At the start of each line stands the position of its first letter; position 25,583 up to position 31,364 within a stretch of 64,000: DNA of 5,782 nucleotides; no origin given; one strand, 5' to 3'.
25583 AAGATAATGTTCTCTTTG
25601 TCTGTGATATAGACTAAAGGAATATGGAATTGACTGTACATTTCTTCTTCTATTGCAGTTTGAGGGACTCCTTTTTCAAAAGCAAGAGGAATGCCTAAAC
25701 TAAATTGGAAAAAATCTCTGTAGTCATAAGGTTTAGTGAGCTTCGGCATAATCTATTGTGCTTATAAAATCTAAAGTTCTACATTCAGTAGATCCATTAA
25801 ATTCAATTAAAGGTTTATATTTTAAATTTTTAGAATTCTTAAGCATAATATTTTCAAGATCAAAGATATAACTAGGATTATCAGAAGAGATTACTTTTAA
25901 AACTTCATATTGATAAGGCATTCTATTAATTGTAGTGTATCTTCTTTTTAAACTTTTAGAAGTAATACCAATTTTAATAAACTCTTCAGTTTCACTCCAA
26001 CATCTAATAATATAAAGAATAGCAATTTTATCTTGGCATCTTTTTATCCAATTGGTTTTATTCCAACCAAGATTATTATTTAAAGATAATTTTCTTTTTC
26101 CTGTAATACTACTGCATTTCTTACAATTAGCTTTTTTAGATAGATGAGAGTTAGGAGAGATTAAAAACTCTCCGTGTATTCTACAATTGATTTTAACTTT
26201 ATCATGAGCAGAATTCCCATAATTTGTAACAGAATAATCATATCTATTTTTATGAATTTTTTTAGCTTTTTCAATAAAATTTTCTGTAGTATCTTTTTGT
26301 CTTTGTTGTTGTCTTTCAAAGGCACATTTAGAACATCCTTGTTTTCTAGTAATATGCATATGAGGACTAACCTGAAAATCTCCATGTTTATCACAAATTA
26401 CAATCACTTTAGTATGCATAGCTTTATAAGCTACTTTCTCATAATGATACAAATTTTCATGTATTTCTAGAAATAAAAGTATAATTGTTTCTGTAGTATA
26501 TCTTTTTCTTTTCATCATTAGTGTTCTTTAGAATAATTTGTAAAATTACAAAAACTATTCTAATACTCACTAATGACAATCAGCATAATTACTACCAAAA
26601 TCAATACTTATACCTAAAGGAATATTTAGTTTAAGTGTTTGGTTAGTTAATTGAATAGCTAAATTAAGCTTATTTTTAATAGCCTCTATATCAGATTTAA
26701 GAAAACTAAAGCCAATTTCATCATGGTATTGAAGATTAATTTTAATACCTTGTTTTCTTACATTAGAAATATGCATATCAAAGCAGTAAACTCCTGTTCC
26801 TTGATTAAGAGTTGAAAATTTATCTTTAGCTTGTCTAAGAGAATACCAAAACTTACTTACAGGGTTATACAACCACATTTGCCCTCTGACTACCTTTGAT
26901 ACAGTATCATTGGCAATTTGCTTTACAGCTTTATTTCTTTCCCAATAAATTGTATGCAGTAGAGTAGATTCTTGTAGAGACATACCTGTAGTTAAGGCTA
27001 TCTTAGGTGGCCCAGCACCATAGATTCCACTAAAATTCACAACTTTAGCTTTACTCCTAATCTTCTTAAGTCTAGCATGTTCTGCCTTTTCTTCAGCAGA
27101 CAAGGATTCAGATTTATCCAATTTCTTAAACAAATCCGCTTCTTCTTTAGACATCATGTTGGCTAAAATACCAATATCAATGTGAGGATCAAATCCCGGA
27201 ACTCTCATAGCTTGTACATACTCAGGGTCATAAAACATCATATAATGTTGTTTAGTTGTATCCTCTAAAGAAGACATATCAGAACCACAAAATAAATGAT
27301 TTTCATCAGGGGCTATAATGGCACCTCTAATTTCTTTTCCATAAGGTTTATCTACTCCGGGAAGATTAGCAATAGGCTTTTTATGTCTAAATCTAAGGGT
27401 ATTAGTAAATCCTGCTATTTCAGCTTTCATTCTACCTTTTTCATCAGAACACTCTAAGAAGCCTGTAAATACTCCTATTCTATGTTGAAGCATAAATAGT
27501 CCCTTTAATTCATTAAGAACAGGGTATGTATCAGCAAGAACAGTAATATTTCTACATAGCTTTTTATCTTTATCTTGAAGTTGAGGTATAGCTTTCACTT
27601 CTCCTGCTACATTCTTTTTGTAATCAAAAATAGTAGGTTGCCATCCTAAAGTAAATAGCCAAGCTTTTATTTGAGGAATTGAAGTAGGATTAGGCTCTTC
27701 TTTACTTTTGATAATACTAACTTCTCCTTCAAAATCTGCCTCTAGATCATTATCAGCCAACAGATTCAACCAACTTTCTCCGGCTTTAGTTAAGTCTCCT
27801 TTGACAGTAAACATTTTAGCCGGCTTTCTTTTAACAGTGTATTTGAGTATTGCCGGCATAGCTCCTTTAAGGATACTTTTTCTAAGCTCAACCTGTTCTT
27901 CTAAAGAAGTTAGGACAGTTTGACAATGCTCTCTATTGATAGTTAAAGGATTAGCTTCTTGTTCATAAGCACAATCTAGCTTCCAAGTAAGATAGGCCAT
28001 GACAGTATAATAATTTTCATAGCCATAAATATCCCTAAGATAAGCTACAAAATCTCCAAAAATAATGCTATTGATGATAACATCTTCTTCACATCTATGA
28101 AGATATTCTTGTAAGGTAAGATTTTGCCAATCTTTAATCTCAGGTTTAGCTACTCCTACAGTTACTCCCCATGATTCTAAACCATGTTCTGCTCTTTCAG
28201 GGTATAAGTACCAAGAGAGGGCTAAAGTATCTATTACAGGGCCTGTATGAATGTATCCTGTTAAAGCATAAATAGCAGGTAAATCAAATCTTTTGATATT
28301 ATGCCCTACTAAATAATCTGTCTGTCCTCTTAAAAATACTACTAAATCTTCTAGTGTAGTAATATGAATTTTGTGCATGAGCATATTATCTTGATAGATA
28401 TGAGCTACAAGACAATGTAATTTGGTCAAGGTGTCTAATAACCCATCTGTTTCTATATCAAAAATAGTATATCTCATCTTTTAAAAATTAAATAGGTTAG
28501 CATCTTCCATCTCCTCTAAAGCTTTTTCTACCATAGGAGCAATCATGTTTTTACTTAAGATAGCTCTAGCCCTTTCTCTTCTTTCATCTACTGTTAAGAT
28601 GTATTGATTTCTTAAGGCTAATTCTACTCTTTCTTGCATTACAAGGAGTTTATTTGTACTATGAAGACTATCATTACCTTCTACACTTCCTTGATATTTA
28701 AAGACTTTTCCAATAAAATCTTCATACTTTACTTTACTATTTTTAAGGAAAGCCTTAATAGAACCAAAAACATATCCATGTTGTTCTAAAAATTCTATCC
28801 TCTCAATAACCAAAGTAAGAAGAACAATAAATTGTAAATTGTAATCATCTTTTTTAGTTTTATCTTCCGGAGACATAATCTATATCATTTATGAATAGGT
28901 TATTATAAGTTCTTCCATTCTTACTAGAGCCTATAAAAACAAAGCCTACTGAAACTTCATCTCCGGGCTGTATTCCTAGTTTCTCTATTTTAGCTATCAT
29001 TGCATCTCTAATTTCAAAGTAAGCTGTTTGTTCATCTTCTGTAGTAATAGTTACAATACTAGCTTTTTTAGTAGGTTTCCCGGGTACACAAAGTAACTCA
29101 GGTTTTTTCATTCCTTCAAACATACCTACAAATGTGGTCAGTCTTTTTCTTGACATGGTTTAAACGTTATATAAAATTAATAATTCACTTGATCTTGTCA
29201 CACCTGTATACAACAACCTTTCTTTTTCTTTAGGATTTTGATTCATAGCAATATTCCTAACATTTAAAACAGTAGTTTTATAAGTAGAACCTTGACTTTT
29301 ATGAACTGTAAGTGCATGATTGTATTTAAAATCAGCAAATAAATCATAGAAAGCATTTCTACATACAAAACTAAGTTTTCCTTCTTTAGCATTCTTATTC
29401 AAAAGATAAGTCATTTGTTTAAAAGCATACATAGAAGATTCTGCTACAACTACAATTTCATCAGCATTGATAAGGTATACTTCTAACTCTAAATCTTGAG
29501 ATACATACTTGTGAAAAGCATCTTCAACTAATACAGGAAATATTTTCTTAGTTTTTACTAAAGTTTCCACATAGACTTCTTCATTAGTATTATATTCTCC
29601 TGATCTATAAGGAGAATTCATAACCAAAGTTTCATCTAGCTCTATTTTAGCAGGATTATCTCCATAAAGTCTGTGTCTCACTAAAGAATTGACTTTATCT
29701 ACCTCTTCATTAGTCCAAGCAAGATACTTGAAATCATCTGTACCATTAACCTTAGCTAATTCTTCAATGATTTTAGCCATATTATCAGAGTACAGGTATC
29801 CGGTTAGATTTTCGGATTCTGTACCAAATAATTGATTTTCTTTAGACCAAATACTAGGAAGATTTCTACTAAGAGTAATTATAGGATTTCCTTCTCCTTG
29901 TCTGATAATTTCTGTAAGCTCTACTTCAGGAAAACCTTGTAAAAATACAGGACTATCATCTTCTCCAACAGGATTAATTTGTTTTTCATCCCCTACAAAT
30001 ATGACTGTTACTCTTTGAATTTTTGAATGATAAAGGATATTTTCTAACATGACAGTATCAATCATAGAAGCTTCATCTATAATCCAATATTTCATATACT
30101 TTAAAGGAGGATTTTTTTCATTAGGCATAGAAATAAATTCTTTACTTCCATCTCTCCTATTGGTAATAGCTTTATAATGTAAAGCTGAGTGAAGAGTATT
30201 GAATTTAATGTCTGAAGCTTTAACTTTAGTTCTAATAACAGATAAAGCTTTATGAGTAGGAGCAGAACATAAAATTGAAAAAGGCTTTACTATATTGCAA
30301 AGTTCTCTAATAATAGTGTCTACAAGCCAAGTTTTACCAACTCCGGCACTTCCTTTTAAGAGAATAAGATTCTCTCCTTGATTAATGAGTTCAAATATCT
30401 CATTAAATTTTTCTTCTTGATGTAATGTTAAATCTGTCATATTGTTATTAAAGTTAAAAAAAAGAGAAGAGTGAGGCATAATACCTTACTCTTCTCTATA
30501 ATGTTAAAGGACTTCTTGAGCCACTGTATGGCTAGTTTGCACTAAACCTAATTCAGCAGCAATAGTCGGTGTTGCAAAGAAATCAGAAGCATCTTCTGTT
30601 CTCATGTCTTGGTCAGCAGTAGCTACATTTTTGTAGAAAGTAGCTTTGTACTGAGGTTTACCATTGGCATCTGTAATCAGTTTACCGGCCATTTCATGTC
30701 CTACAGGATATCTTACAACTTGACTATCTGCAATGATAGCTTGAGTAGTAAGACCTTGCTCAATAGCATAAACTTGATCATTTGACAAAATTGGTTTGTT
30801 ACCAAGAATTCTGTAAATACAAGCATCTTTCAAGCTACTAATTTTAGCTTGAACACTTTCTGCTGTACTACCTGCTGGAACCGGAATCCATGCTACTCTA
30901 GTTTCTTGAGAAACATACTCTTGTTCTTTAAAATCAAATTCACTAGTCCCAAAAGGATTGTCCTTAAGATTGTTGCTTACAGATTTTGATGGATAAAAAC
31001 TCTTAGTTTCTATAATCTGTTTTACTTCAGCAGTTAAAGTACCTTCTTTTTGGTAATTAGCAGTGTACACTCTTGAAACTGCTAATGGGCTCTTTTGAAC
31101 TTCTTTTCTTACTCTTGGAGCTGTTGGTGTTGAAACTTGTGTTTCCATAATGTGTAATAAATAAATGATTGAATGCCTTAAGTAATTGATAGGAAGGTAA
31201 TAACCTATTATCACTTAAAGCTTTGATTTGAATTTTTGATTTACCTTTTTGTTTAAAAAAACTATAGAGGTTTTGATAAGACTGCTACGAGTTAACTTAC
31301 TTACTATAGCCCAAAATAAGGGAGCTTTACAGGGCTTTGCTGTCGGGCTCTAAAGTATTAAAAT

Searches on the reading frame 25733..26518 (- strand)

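Call 42: search_protein_families(library=phrogs, proteins=[window:25733-26518:-], max_evalue=0.001)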
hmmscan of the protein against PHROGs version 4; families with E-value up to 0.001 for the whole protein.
window:25733-26518:- (261 aa): 3 families
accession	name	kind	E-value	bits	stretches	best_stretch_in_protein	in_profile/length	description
phrog_681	-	DNA, RNA and nucleotide metabolism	2.5e-44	152.9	1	5-255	300-530/576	endonuclease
phrog_559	-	DNA, RNA and nucleotide metabolism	2.1e-15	57.5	1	3-158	55-267/607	HNH endonuclease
phrog_4605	-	unknown function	3.3e-14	54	2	73-141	44-111/151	-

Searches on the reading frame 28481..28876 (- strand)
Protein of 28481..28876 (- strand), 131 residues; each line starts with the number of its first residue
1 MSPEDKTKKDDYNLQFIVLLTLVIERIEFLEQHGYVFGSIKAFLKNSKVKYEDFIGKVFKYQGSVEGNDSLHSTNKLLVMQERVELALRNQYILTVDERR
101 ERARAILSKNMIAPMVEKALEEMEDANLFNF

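Call 42: search_protein_families(library=phrogs, proteins=[window:28481-28876:-], max_evalue=0.001)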
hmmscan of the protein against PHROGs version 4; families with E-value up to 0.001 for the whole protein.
window:28481-28876:- (131 aa): 1 family
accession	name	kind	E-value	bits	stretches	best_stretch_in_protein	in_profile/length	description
phrog_14823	-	unknown function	2.2e-06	29.1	1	11-118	33-139/153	-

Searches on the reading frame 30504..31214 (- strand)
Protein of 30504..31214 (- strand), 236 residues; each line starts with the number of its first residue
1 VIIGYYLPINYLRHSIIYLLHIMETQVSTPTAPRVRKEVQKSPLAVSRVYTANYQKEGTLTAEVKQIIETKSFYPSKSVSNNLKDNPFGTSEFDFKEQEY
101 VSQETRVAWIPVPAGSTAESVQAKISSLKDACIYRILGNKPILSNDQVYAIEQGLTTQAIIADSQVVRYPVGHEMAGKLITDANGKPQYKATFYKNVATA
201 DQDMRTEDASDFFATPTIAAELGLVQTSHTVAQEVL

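Call 42: search_protein_families(library=phrogs, proteins=[window:30504-31214:-], max_evalue=0.001)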
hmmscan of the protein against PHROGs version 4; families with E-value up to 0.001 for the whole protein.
window:30504-31214:- (236 aa): 1 family
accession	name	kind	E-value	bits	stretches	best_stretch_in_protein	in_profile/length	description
phrog_16309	-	unknown function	1.7e-60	205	1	32-222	17-208/216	-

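Call 45: search_dna_similar(query=window:30504-31214:-, collection=phages, mode=protein, max_rows=12)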
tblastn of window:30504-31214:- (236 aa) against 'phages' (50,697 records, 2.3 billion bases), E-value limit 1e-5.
Records with a match: 29; places in all: 29; records where one place covers at least 80% of the query: 29.
Best place of each record, by identity: <60% 29.
By first word of the organism name: Flavobacterium 29.
By host as written in the record: Flavobacterium psychrophilum 950106-1/1 12; Flavobacterium psychrophilum 020612-2/1 3; Flavobacterium psychrophilum strain FPS-D10 3; Flavobacterium psychrophilum FPS-D15 2; Flavobacterium psychrophilum FPS-D10 2; Flavobacterium psychrophilum strain FPS-D15 2; Flavobacterium psychrophilum strain FPS-S37 1; Flavobacterium psychrophilum FPS-D8 1; and 3 more.
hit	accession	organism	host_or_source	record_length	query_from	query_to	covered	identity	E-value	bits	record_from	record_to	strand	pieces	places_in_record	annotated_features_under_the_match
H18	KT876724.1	Flavobacterium phage FpV4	Flavobacterium psychrophilum 950106-1/1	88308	19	222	86%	49.5%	1e-57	202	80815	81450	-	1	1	hypothetical protein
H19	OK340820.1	Flavobacterium phage FpV4-1.1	Flavobacterium psychrophilum 020612-2/1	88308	19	222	86%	49.5%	1e-57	202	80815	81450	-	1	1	record has no annotation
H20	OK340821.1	Flavobacterium phage FpV4-1.2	Flavobacterium psychrophilum 020612-2/1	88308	19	222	86%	49.5%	1e-57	202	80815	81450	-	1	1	record has no annotation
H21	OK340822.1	Flavobacterium phage FpV4-1.3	Flavobacterium psychrophilum 020612-2/1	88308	19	222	86%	49.5%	1e-57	202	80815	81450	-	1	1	record has no annotation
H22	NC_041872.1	Flavobacterium phage FpV4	Flavobacterium psychrophilum 950106-1/1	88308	19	222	86%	49.5%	1e-57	202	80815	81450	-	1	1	hypothetical protein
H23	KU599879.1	Flavobacterium phage Fpv3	Flavobacterium psychrophilum 950106-1/1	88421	19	222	86%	49.5%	1e-57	202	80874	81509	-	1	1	hypothetical protein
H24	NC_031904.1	Flavobacterium phage Fpv3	Flavobacterium psychrophilum 950106-1/1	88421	19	222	86%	49.5%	1e-57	202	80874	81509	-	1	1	hypothetical protein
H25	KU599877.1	Flavobacterium phage Fpv1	Flavobacterium psychrophilum 950106-1/1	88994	19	222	86%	49.5%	1e-57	202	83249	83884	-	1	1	hypothetical protein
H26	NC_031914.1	Flavobacterium phage Fpv1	Flavobacterium psychrophilum 950106-1/1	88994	19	222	86%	49.5%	1e-57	202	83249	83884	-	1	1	hypothetical protein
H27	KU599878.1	Flavobacterium phage Fpv2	Flavobacterium psychrophilum 950106-1/1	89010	19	222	86%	49.5%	1e-57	202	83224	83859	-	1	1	hypothetical protein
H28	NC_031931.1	Flavobacterium phage Fpv2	Flavobacterium psychrophilum 950106-1/1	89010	19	222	86%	49.5%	1e-57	202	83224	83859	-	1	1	hypothetical protein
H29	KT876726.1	Flavobacterium phage FpV21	Flavobacterium psychrophilum 950106-1/1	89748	19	222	86%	49.5%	1e-57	202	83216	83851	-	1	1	hypothetical protein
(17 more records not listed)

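Call 46: get_annotated_region(hit=H18, flank=6500)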
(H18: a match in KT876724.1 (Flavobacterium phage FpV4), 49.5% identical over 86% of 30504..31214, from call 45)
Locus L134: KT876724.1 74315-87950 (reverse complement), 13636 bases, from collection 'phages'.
description: Flavobacterium phage FpV4, complete genome.
organism: Flavobacterium phage FpV4 (NCBI taxid 1740108)
taxonomy: Viruses; Duplodnaviria; Heunggongvirae; Uroviricota; Caudoviricetes; Fipvunavirus; Fipvunavirus Fpv4
host: Flavobacterium psychrophilum 950106-1/1; source: -; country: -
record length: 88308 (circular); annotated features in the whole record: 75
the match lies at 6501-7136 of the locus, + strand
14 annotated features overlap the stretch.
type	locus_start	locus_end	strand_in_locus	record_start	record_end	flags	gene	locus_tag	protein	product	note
CDS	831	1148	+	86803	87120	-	-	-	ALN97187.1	hypothetical protein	-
CDS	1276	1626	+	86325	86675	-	-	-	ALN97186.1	hypothetical protein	-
CDS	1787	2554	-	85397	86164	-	-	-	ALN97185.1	group I intron endonuclease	-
CDS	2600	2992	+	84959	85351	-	-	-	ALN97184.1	hypothetical protein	-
CDS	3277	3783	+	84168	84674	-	-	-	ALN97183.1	hypothetical protein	-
CDS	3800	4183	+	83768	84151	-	-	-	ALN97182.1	hypothetical protein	-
CDS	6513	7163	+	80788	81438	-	-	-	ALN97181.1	hypothetical protein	-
CDS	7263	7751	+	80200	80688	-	-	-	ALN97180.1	hypothetical protein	-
CDS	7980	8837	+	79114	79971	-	-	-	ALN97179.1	endodeoxyribonuclease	-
CDS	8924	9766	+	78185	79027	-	-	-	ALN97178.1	hypothetical protein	-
CDS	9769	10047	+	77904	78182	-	-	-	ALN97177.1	hypothetical protein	-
CDS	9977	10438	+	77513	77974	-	-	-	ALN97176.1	hypothetical protein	-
CDS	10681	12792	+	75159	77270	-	-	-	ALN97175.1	DNA polymerase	-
CDS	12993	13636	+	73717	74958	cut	-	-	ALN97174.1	hypothetical protein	-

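Call 83: search_protein_families(library=pfam, proteins=[window:30504-31214:-], max_evalue=0.01)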
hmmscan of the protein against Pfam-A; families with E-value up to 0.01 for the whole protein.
window:30504-31214:- (236 aa): 1 family
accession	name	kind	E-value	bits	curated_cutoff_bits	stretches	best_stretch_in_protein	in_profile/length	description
PF13647.11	Glyco_hydro_80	-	0.0058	16.6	25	1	43-113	9-79/308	Glycosyl hydrolase family 80 of chitosanase A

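Call 84: search_solved_structures(query=window:30504-31214:-, max_evalue=0.01)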
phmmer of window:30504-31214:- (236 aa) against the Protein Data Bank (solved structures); distinct sequences matched with E-value up to 0.01: 0.

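Call 85: find_homologous_proteins(query=window:30504-31214:-, max_evalue=0.00001)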
Query window:30504-31214:- (236 aa): 255 proteins with E <= 0.00001 among 417 candidates; the best 120 are listed.
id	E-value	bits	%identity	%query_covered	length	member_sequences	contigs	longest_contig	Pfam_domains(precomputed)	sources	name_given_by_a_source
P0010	4.9e-133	460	100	91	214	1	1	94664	-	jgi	jgi:hypothetical protein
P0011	1.4e-78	282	63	91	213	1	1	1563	-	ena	-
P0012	1.7e-78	282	63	91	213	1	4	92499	-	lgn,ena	-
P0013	2.0e-78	281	63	91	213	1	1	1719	-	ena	-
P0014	2.8e-78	281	63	91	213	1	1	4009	-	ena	-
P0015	4.0e-78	280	63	91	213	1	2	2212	-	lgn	-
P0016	5.7e-78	280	63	91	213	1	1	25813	-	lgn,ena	-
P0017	7.4e-78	279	63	91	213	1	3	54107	-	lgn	-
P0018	1.0e-77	279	63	91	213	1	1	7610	-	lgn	-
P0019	1.0e-77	279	63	91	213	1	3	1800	-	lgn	-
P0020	1.3e-77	279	63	91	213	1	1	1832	-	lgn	-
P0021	1.9e-77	278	63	91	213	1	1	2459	-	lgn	-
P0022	7.2e-77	276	63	91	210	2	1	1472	-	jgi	jgi:hypothetical protein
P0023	8.9e-77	276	61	91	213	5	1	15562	-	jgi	jgi:hypothetical protein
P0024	2.0e-76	275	61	91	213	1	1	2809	-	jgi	jgi:hypothetical protein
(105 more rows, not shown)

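Call 90: predict_structure(alignment_id=A3)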
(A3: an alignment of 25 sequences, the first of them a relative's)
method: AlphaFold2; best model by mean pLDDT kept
length: 214 residues; sequences in the alignment: 25
mean_pLDDT: 81.4   pTM: 0.72
mean pLDDT of the five models: 81.4, 81.0, 80.3, 78.9, 78.8
residues with pLDDT >= 90: 96; 70-90: 72; 50-70: 24; < 50: 22
segments of 3 or more residues with pLDDT < 50: 1-10, 203-214
pLDDT, mean of each block of 10 residues (from residue 1): 35 80 95 86 93 63 63 76 93 97 96 94 88 90 89 88 90 94 88 85 46 31
secondary structure, 60 per line:
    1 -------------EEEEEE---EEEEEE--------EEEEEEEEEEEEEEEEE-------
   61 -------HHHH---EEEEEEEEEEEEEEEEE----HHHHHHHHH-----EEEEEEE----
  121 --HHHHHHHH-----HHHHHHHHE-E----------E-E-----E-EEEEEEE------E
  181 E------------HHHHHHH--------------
elements in order: E14-19 E23-28 E37-53 H68-71 E75-91 H96-104 E110-116 H123-130 H136-143 E167-173 H194-200

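Call 92: fold_search(model_id=the predicted structure, library=pdb)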
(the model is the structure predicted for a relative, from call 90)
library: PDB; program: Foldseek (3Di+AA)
matches with E <= 10: 605; with E <= 0.001: 0
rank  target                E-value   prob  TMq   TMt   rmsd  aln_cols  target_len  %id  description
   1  6yft_AA               6.1e-02  0.51  0.19  0.31  13.1       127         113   16  Virus-like particle of Wenzhou levi-like virus 1 (released 2020-09-02)
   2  5u9o_G                6.5e-02  0.63  0.18  0.25   7.0        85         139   12  Cocrystal structure of the intermembrane space region of the plastid division proteins PARC6 and PDV1 (released 2017-12-20)
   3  6yfp_AA               6.5e-02  0.23  0.16  0.21  13.3       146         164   12  Virus-like particle of bacteriophage GQ-112 (released 2020-09-02)
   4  3ub1_D                1.0e-01  0.14  0.16  0.14  19.5       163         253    7  Ntf2 like protein involved in plasmid conjugation (released 2012-02-08)
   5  4akr_D                1.1e-01  0.51  0.19  0.17  10.2       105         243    8  Crystal Structure of the cytoplasmic actin capping protein Cap32_34 from Dictyostelium discoideum (released 2012-07-04)
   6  3lk2_B                1.3e-01  0.47  0.19  0.18   7.4       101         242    7  Crystal structure of CapZ bound to the uncapping motif from CARMIL (released 2010-04-07)
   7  3lk3_B                1.4e-01  0.33  0.19  0.17  10.0       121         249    7  Crystal structure of CapZ bound to the CPI and CSI uncapping motifs from CARMIL (released 2010-04-07)
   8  3ub1_C                1.5e-01  0.28  0.16  0.14   9.4        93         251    6  Ntf2 like protein involved in plasmid conjugation (released 2012-02-08)
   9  8d0b_A                1.5e-01  0.07  0.14  0.04  15.5       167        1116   10  Human CST-DNA polymerase alpha/primase preinitiation complex bound to 4xTEL-foldback template (released 2022-06-22)
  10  3aa0_B                1.7e-01  0.80  0.22  0.19   7.1        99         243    8  Crystal structure of Actin Capping Protein in complex with the Cp-binding motif derived from CARMIL (released 2010-08-04)
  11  3ub1_B                1.7e-01  0.28  0.16  0.14   9.4        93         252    6  Ntf2 like protein involved in plasmid conjugation (released 2012-02-08)
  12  8rj3_H                2.1e-01  0.33  0.14  0.24   7.8        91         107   13  Human RAD52 open ring conformation (released 2024-04-24)
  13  4akr_B                2.5e-01  0.80  0.23  0.21   5.4        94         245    7  Crystal Structure of the cytoplasmic actin capping protein Cap32_34 from Dictyostelium discoideum (released 2012-07-04)
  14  3ub1_A                2.6e-01  0.10  0.17  0.15  19.8       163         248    8  Ntf2 like protein involved in plasmid conjugation (released 2012-02-08)
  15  6f1t_L                2.8e-01  0.63  0.22  0.18   7.5        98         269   10  Cryo-EM structure of two dynein tail domains bound to dynactin and BICDR1 (released 2018-01-17)
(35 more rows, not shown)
